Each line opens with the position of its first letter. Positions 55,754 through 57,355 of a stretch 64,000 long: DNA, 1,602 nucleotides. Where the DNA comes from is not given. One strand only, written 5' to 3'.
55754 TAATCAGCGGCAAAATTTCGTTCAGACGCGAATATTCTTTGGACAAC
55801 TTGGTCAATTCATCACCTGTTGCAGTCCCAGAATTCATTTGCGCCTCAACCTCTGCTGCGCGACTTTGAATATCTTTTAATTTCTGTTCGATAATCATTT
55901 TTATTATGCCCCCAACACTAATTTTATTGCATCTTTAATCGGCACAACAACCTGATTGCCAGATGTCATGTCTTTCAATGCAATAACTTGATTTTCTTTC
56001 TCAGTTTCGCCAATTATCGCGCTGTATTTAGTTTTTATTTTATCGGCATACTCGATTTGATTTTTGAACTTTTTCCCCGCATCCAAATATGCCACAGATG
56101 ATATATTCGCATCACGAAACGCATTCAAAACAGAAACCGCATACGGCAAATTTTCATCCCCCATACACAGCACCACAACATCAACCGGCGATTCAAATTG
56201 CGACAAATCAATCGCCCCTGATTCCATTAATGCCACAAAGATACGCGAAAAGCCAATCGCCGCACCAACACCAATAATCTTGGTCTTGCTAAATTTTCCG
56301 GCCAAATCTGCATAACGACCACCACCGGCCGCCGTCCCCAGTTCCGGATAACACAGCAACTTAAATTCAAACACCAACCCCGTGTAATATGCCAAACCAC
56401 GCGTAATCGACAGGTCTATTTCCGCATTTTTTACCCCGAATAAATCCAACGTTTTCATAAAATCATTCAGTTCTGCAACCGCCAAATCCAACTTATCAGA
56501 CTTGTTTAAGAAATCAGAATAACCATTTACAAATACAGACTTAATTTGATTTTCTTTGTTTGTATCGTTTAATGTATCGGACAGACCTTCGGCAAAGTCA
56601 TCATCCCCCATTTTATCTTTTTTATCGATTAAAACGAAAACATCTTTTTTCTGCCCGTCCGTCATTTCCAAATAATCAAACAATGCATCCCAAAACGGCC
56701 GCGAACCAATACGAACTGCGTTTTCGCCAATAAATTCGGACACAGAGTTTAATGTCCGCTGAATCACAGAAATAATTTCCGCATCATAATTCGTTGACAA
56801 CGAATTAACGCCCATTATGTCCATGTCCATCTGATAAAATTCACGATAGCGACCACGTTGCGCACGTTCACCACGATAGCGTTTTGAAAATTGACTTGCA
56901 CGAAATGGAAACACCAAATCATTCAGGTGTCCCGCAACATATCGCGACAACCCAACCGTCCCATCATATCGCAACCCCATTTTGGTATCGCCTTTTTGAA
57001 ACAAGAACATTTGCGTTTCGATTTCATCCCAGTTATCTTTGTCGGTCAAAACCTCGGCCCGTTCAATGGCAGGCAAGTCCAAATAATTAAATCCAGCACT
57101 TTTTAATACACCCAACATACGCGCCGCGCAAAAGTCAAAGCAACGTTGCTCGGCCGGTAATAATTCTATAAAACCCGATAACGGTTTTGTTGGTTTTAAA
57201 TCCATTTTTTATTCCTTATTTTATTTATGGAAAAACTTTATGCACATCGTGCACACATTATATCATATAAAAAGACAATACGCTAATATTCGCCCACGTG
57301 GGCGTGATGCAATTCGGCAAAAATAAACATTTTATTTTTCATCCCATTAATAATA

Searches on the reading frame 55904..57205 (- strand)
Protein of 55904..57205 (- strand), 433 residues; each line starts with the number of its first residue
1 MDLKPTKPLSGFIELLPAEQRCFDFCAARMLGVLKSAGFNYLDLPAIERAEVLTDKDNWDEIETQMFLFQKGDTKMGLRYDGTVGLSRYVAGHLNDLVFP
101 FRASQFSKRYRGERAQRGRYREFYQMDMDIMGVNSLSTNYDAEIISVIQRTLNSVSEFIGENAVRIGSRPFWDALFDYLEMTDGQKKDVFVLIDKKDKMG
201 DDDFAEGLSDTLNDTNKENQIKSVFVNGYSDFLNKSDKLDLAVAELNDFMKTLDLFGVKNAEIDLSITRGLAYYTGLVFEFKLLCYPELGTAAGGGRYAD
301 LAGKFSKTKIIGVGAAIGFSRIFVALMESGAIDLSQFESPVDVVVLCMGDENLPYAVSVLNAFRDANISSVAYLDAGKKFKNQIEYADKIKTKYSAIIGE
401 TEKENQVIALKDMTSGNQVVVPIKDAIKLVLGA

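Call 57: search_protein_families(library=pfam, proteins=[window:55904-57205:-], max_evalue=0.001)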
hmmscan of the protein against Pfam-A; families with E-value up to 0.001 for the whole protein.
window:55904-57205:- (433 aa): 3 families
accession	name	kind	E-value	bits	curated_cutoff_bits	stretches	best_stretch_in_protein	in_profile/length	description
PF13393.11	tRNA-synt_His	-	8.9e-33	114.3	25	1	11-319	1-305/308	Histidyl-tRNA synthetase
PF03129.25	HGTP_anticodon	-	8.5e-15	55.1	21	1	342-430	1-91/94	Anticodon binding domain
PF00587.30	tRNA-synt_2b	-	5.6e-07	30.2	29.3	1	82-215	17-148/179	tRNA synthetase class II core domain (G, H, P, S and T)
